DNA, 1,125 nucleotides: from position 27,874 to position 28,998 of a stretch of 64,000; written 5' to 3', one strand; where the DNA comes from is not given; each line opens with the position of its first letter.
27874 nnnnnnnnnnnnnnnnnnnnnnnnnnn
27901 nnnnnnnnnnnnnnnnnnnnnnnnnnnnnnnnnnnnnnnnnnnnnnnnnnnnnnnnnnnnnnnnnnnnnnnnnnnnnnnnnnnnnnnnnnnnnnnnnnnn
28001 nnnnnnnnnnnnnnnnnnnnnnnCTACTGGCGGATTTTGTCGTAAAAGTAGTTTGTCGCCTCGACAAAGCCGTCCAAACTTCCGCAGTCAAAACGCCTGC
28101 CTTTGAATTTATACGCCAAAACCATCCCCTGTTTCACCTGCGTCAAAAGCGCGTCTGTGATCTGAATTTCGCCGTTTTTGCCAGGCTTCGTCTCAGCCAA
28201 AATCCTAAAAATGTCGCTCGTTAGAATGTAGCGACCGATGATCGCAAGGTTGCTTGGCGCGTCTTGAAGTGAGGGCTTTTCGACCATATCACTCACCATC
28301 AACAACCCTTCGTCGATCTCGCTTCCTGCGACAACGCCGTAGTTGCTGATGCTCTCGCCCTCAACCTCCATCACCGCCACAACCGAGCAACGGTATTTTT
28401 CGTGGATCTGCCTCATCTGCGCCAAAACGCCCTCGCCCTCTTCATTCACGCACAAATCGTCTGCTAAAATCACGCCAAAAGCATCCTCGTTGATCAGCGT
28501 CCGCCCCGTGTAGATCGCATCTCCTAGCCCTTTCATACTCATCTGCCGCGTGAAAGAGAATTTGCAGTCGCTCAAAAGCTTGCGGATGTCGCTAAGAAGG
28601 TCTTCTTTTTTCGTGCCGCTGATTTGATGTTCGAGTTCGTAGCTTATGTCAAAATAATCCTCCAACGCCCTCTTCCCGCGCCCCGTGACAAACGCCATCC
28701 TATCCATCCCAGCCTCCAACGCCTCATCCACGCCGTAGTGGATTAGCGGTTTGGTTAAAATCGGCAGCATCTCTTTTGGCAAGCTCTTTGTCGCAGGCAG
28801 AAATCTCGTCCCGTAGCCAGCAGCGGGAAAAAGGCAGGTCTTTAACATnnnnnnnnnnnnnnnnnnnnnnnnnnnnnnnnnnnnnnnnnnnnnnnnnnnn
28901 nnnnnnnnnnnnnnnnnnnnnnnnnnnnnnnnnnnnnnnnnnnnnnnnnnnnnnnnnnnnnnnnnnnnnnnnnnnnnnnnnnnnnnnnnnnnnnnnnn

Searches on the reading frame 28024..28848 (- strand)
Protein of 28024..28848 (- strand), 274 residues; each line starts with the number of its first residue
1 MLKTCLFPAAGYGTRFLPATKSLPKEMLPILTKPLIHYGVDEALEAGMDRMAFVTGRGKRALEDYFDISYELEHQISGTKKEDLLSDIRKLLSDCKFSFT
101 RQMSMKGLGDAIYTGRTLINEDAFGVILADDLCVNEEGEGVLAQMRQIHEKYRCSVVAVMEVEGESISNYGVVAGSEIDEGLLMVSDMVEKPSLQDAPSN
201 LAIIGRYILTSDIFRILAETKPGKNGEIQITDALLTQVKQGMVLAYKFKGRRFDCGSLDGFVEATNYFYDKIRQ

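Call 83: find_encoding_contigs(protein=window:28024-28848:-, flank=10000, max_places=10)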
Protein window:28024-28848:- (274 aa): 22 contigs read that carry it; 10 places shown.
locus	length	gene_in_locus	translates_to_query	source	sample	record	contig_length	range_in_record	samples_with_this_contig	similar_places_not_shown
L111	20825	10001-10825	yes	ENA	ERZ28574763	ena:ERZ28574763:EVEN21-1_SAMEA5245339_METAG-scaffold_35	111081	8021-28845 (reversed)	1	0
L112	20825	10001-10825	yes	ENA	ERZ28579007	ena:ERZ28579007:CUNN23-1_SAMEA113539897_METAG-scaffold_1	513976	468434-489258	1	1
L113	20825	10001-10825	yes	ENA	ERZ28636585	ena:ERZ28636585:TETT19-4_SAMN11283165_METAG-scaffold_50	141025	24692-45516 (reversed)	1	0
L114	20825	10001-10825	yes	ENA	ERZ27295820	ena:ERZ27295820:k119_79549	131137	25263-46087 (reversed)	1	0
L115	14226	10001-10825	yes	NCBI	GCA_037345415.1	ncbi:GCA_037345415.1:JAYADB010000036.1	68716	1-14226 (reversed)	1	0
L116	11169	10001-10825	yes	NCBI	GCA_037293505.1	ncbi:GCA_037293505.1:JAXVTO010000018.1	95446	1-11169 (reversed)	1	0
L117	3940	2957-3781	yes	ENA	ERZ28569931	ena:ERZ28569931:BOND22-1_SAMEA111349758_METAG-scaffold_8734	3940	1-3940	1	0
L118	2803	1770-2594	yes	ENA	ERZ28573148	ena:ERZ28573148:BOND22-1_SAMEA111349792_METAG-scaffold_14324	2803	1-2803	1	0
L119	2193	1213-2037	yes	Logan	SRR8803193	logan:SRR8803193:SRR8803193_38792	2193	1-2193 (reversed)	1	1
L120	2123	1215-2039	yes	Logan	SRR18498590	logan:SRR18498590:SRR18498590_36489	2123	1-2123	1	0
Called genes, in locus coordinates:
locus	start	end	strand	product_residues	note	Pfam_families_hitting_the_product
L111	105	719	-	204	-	PF09335:VTT_dom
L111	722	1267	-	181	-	PF00156:Pribosyltran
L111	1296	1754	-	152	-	PF02502:LacAB_rpiB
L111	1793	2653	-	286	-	PF10502:Peptidase_S26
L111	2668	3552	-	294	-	PF00763:THF_DHG_CYH, PF02882:THF_DHG_CYH_C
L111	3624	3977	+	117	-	-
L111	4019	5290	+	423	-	PF00202:Aminotran_3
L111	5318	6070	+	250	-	PF13098:Thioredoxin_2 (weak)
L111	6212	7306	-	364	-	PF03739:LptF_LptG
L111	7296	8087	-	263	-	PF06750:A24_N_bact, PF01478:Peptidase_A24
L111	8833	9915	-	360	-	PF04055:Radical_SAM, PF19288:CofH_C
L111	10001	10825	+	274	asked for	PF00483:NTP_transferase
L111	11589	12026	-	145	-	PF04237:YjbR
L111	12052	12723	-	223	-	PF00881:Nitroreductase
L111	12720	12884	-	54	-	-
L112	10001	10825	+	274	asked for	PF00483:NTP_transferase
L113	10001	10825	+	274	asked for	PF00483:NTP_transferase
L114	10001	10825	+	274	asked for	PF00483:NTP_transferase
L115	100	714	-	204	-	PF09335:VTT_dom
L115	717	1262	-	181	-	PF00156:Pribosyltran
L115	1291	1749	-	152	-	PF02502:LacAB_rpiB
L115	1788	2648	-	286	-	PF10502:Peptidase_S26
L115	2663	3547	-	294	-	PF00763:THF_DHG_CYH, PF02882:THF_DHG_CYH_C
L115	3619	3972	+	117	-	PF00034:Cytochrom_C (faint)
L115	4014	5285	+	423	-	PF00202:Aminotran_3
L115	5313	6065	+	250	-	PF13098:Thioredoxin_2 (faint)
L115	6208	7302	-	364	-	PF03739:LptF_LptG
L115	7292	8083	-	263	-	PF06750:A24_N_bact, PF01478:Peptidase_A24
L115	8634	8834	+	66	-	-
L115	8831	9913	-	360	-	PF04055:Radical_SAM, PF19288:CofH_C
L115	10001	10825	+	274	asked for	PF00483:NTP_transferase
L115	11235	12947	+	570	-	PF00589:Phage_integrase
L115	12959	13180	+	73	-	-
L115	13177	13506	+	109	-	-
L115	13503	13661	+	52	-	-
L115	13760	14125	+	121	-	-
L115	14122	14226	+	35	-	?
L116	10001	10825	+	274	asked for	PF00483:NTP_transferase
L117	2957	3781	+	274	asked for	PF00483:NTP_transferase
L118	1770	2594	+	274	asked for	PF00483:NTP_transferase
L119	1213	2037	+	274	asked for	PF00483:NTP_transferase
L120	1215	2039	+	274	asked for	PF00483:NTP_transferase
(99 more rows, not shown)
